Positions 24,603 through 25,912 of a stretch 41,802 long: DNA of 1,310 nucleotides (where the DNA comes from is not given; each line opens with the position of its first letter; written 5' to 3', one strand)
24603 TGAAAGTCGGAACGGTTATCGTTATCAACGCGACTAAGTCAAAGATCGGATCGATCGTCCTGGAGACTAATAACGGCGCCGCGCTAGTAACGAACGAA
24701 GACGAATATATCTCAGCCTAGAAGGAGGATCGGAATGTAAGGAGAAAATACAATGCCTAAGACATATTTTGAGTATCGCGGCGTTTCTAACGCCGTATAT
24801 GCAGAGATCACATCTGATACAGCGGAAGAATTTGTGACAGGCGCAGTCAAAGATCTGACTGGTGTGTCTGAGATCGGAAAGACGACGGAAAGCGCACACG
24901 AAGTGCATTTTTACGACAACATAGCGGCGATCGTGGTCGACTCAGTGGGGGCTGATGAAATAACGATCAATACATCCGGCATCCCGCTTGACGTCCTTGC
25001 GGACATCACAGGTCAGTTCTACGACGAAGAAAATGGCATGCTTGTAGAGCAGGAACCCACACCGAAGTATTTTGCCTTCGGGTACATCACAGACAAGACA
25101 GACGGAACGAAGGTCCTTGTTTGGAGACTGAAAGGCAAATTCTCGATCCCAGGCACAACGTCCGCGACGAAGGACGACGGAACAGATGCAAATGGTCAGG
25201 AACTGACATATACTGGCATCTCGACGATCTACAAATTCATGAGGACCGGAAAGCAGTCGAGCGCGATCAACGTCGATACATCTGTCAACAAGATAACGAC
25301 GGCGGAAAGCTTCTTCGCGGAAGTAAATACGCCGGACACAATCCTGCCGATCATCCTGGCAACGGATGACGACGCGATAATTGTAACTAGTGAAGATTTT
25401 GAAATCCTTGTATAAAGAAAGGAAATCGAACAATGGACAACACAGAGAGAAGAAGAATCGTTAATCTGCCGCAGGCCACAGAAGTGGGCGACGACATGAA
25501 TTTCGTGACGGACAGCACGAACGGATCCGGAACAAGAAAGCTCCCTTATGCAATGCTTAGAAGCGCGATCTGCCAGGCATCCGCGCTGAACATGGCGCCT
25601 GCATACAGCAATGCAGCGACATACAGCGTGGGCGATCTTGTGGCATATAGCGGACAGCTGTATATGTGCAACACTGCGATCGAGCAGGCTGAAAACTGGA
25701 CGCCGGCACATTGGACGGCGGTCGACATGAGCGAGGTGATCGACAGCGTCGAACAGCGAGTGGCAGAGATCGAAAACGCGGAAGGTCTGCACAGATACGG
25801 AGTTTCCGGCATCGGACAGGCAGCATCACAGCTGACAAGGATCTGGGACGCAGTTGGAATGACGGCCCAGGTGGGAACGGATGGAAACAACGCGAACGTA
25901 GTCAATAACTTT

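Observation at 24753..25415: Second, diverged copy of the major tail protein gene immediately upstream of the DGR-diversified fibre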

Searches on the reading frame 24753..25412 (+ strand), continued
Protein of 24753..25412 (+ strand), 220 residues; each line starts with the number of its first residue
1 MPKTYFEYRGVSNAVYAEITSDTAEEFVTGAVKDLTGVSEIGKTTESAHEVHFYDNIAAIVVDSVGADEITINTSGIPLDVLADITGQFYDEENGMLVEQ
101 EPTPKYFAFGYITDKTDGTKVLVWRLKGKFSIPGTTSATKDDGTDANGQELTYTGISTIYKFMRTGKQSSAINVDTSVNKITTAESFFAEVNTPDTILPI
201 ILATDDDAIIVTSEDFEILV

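Call 54: find_encoding_contigs(protein=P0134, flank=10000, max_places=3)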
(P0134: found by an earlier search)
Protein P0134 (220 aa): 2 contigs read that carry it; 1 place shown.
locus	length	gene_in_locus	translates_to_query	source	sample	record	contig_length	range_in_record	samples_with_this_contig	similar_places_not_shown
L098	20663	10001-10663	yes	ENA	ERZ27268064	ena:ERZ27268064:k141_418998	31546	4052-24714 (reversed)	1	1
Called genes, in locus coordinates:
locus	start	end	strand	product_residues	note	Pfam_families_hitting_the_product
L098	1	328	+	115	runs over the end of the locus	-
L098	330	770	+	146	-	-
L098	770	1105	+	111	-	-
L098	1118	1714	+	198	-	-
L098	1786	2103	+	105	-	-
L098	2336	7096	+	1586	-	PF10145:PhageMin_Tail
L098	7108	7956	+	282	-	PF05709:Sipho_tail (weak), PF22768:SPP1_Dit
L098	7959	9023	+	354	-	PF14594:Sipho_Gp37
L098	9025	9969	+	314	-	-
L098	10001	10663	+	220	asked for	-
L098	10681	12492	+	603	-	PF02839:CBM_5_12 (weak)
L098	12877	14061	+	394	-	PF00078:RVT_1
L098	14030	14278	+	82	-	-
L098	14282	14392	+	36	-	-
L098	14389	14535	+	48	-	-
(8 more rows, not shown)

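Call 55: find_encoding_contigs(protein=P0127, flank=10000, max_places=3)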
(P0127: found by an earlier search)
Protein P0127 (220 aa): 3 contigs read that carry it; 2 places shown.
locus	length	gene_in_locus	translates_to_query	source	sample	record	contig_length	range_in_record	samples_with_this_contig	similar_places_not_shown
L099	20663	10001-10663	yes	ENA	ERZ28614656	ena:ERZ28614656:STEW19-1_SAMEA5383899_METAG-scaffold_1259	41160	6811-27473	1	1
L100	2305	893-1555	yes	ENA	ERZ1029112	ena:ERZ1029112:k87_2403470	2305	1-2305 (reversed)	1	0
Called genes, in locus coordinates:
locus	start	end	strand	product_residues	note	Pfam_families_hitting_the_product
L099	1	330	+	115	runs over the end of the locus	-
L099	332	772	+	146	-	-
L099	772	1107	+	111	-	-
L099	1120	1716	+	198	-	-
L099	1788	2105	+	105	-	-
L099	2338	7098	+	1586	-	PF10145:PhageMin_Tail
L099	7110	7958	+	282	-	PF05709:Sipho_tail (weak), PF22768:SPP1_Dit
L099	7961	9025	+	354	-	PF14594:Sipho_Gp37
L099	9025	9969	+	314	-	-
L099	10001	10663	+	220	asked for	-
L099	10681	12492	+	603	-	PF02839:CBM_5_12 (weak)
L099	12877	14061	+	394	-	PF00078:RVT_1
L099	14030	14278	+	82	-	-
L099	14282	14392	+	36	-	-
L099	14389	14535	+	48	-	-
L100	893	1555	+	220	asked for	-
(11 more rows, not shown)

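Call 56: find_encoding_contigs(protein=P0122, flank=10000, max_places=5)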
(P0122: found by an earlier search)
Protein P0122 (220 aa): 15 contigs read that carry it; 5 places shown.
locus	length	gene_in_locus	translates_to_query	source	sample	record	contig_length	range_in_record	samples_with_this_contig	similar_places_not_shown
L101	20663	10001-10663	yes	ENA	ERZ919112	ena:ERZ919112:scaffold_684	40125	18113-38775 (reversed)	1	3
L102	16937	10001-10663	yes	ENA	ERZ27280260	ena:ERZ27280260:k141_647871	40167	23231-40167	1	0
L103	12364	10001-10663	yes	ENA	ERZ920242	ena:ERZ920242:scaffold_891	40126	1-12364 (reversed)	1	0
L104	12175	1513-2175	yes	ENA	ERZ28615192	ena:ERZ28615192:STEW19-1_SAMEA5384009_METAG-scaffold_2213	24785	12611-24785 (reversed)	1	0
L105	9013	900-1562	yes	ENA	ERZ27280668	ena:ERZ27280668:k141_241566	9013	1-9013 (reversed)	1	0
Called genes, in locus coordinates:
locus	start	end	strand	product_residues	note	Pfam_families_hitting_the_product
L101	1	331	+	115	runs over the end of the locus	-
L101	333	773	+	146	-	-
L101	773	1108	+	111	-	-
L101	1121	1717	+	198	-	-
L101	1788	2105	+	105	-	-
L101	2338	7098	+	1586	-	PF10145:PhageMin_Tail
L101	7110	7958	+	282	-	PF05709:Sipho_tail (weak), PF22768:SPP1_Dit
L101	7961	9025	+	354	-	PF14594:Sipho_Gp37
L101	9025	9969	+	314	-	-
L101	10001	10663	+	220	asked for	-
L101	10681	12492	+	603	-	PF02839:CBM_5_12 (weak)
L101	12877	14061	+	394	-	PF00078:RVT_1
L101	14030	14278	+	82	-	-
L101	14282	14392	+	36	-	-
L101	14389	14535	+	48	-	-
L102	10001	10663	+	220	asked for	-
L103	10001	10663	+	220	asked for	-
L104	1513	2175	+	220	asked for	-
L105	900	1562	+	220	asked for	-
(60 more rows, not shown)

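Call 59: find_homologous_proteins(query=A4, max_evalue=0.00001)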
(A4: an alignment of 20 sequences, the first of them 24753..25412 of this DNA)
Query A4 (20 sequences) (220 aa, profile of the alignment): 4250 proteins with E <= 0.00001 among 8000 candidates; the best 120 are listed.
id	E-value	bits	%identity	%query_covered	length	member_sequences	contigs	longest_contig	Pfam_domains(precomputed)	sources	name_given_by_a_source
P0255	9.6e-92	324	61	87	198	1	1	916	PF04630.19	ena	-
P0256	1.3e-91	324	61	87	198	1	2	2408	PF04630.19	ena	-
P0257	3.0e-91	322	65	90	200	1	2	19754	-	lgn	-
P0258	3.1e-91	322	64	90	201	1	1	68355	-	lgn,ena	-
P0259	3.2e-91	322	60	87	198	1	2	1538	PF04630.19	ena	-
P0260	3.3e-91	322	62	87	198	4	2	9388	-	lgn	-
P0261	3.5e-91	322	59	87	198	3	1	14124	PF04630.19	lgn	-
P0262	3.7e-91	322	60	87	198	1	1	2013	PF04630.19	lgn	-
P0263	4.4e-91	322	63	87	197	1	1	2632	-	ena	-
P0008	4.5e-91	322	84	90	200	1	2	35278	-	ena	-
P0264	5.6e-91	322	64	90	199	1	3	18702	-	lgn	-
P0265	5.6e-91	322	64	90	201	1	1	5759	-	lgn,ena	-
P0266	8.2e-91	321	63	87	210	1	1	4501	-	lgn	-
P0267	9.6e-91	321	61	89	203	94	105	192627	-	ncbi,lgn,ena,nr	nr:MAG TPA_asm: tail tube protein [Caudoviricetes sp.]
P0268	1.1e-90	321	64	87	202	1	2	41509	-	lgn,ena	-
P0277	2.6e-90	319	61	87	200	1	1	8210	PF04630.19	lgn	-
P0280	3.1e-90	319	60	87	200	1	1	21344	PF04630.19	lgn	-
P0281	3.3e-90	319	60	87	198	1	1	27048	PF04630.19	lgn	-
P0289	5.4e-90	318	57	89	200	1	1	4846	PF04630.19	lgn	-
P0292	6.2e-90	318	61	87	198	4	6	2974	PF04630.19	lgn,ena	-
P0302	8.4e-90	318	60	87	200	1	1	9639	PF04630.19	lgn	-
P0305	8.9e-90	318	58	87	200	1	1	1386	PF04630.19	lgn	-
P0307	9.3e-90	318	61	87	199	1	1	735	PF04630.19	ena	-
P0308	9.6e-90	318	58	88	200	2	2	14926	PF04630.19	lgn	-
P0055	1.1e-89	317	84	90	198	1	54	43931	-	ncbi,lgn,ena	-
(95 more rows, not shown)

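Call 64: search_solved_structures(query=A4, max_evalue=10, show_alignments=2)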
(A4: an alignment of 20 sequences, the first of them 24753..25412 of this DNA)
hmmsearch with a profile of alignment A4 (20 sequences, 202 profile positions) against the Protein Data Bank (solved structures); distinct sequences matched with E-value up to 10: 7.
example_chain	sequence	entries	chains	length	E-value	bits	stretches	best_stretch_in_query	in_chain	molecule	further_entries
30yx_Y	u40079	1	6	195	0.00086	22.1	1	47-154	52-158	Major tail protein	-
30yu_q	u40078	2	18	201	0.00093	22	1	47-154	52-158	Major tail protein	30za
3mi7_X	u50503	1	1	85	0.035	16.9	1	150-199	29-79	Regulatory protein E2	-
1by9_A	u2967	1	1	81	0.044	16.5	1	152-199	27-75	REGULATORY PROTEIN E2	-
1r8p_A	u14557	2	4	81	0.044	16.5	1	152-199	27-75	Regulatory protein E2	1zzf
2q79_A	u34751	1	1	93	0.064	16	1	152-199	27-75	Regulatory protein E2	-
1dhm_A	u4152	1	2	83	0.63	12.8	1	153-199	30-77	E2 PROTEIN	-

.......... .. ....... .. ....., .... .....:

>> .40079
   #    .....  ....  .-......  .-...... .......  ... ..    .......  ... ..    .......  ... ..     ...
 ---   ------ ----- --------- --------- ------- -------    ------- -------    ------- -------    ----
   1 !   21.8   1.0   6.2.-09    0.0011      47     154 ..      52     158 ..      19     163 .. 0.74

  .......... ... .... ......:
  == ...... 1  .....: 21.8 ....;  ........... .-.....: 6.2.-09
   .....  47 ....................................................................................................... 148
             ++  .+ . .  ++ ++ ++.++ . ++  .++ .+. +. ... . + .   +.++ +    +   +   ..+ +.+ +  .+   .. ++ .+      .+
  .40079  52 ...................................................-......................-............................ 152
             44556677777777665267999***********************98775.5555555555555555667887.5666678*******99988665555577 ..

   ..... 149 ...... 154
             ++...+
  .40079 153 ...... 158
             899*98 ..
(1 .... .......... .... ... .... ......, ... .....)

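Call 72: predict_structure(alignment_id=A5)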
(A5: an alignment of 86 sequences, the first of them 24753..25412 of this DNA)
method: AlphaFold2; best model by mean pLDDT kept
length: 220 residues; sequences in the alignment: 86
mean_pLDDT: 69.1   pTM: 0.73
mean pLDDT of the five models: 69.1, 65.7, 64.2, 62.7, 60.7
residues with pLDDT >= 90: 23; 70-90: 106; 50-70: 33; < 50: 58
segments of 3 or more residues with pLDDT < 50: 1-6, 46-53, 55-59, 61-66, 135-147, 201-220
pLDDT, mean of each block of 10 residues (from residue 1): 46 91 83 87 56 45 54 79 87 83 87 82 87 52 49 72 65 77 86 72 42 38
secondary structure, 60 per line:
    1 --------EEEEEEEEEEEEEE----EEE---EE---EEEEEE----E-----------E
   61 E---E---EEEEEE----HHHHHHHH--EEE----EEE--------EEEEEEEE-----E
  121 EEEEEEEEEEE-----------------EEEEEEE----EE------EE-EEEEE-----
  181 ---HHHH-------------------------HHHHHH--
elements in order: E9-22 E27-29 E38-43 E69-74 H79-86 E89-91 E96-98 E107-114 E120-131 E149-155 E171-175 H184-187 H213-218

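Call 76: fold_search(model_id=the predicted structure, library=pdb)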
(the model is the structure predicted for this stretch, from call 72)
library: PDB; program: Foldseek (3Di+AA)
matches with E <= 10: 411; with E <= 0.001: 0
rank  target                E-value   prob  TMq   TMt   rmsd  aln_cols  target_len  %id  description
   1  6xgr_A                2.1e-03  1.00  0.44  0.37  13.5       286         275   10  YSD1 major tail protein (released 2020-07-01)
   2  8rk3_f                3.0e-03  1.00  0.49  0.43  12.0       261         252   13  Bacteriophage JBD30 baseplate - composite structure (released 2024-08-14)
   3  9d94_Jd               3.3e-03  1.00  0.37  0.31  11.1       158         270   15  Mycobacteriophage Bxb1 portal and connector assembly - Composite map and model (released 2024-09-25)
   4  9d94_Ji               4.6e-03  1.00  0.38  0.32   7.3       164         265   14  Mycobacteriophage Bxb1 portal and connector assembly - Composite map and model (released 2024-09-25)
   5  9d94_Jb               4.6e-03  1.00  0.38  0.32   7.4       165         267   14  Mycobacteriophage Bxb1 portal and connector assembly - Composite map and model (released 2024-09-25)
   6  8xkn_B                4.6e-03  0.99  0.38  0.35  14.5       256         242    8  Cryo-EM structure of tail tube protein (released 2024-05-01)
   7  6u5b_S                4.6e-03  0.85  0.23  0.28  12.3       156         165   15  CryoEM Structure of Pyocin R2 - precontracted - baseplate (released 2020-04-15)
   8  9d93_Jb               5.1e-03  1.00  0.38  0.31  11.4       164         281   14  Mycobacteriophage Bxb1 tail tip - Composite map and model (released 2024-09-25)
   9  9d93_Ja               6.7e-03  1.00  0.40  0.33  11.3       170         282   14  Mycobacteriophage Bxb1 tail tip - Composite map and model (released 2024-09-25)
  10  9d94_Jh               7.4e-03  1.00  0.38  0.33   7.3       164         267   13  Mycobacteriophage Bxb1 portal and connector assembly - Composite map and model (released 2024-09-25)
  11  8ygm_A                1.1e-02  0.95  0.36  0.33  13.5       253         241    9  The cryo-EM Structure of SPR (released 2025-03-05)
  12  8env_I                1.5e-02  0.44  0.20  0.25  13.8       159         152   11  In situ cryo-EM structure of Pseudomonas phage E217 tail baseplate in C6 map (released 2023-07-26)
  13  9b45_M                1.6e-02  0.44  0.20  0.26  14.3       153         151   13  Pseudomonas phage Pa193 baseplate complex and tail fiber (released 2024-10-16)
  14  3j9q_S                2.0e-02  0.54  0.22  0.27  11.8       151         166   15  Atomic structures of a bactericidal contractile nanotube in its pre- and post-contraction states (released 2015-04-01)
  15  5w5e_A                2.2e-02  0.54  0.23  0.27  12.7       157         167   15  Re-refinement of the pyocin tube structure (released 2017-08-16)
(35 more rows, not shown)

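Call 79: find_encoding_contigs(protein=P0002, flank=5000, max_places=3)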
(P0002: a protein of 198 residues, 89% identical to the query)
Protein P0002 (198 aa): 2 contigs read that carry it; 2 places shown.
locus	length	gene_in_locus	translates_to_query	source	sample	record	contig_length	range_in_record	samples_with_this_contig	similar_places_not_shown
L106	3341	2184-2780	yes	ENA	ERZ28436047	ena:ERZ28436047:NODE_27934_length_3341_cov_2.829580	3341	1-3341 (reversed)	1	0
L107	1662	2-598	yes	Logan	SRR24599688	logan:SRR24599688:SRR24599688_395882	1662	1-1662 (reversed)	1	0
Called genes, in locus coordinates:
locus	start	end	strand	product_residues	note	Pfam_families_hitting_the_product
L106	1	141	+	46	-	?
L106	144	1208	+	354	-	PF14594:Sipho_Gp37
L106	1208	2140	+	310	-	-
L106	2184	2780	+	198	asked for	-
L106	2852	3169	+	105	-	-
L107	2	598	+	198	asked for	?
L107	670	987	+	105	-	-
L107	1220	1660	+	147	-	?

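Call 80: find_encoding_contigs(protein=P0007, flank=5000, max_places=3)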
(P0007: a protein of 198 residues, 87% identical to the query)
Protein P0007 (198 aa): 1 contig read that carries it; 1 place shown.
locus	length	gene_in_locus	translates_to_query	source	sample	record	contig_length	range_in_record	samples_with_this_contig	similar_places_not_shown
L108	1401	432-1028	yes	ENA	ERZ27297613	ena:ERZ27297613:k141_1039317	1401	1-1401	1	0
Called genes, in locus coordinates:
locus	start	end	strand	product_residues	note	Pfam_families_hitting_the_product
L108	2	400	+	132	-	?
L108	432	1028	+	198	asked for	-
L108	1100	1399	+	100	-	?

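Call 98: search_protein_representatives(protein=window:24753-25412:+)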
Query: 220 residues. Proteins with E-value up to 0.001 (for the whole library): 484; up to 1e-10: 207; up to 1e-30: 66. The best 150 are listed.
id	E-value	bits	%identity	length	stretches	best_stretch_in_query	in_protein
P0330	8.4e-70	250.9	61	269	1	1-198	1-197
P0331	3.0e-60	219.7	55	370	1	6-198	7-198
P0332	3.6e-58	212.9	54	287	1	1-203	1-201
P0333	4.7e-58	212.5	57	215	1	6-198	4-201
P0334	4.9e-58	212.5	54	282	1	1-197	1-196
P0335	7.7e-56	205.3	54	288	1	3-198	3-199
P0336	1.4e-55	204.4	55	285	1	5-197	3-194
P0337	2.9e-55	203.4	53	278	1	6-202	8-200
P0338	1.1e-53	198.2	53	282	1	6-201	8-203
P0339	2.7e-53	197.0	49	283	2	2-201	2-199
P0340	4.6e-53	196.2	51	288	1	4-199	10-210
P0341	7.4e-53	195.6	53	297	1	7-198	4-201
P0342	1.4e-51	191.4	51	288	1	5-200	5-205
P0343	1.4e-51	191.3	50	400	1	6-210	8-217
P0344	3.3e-51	190.2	59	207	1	6-155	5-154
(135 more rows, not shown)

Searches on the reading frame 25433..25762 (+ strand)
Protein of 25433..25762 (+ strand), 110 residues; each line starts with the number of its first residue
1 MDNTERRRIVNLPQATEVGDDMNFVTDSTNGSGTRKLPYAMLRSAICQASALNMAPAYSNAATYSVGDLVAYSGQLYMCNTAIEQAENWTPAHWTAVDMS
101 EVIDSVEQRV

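Call 95: search_protein_families(library=pfam, proteins=[window:25433-25762:+], max_evalue=0.1)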
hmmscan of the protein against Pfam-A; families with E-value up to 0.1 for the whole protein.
window:25433-25762:+ (110 aa): 1 family
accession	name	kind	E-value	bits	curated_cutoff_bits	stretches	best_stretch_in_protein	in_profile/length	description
PF02839.19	CBM_5_12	-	5.2e-07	30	26.2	1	57-92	1-37/44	Carbohydrate-binding module family 5/12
